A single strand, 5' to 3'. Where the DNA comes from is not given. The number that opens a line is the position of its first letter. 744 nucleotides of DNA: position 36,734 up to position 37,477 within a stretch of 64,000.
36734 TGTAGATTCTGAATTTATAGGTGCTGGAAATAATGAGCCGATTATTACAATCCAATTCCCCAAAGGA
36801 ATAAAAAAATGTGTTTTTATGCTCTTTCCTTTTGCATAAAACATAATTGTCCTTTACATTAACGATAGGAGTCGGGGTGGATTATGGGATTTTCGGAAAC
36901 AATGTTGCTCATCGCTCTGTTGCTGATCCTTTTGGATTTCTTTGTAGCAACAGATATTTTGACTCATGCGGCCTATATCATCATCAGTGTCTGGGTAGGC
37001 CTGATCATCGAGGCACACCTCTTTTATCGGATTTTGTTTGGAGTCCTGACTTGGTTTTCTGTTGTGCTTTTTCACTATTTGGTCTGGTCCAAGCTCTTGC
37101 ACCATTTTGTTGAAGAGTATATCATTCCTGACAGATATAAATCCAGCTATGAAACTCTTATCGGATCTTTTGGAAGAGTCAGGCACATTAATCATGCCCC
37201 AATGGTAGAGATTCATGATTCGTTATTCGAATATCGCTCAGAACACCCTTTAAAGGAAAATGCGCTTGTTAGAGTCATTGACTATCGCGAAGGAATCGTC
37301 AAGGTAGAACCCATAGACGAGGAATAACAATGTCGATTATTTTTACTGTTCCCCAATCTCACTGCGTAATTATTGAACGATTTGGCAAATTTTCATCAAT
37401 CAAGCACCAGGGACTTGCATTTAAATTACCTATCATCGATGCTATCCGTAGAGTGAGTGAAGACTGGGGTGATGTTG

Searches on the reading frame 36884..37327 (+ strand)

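Call 86: search_protein_families(library=pfam, proteins=[window:36884-37327:+], max_evalue=0.01)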
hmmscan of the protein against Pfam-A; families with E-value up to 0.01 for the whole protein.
window:36884-37327:+ (147 aa): 1 family
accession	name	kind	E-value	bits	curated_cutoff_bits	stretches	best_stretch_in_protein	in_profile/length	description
PF01957.25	NfeD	-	0.0003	21.4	29.1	1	90-143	2-57/57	NfeD-like C-terminal, partner-binding domain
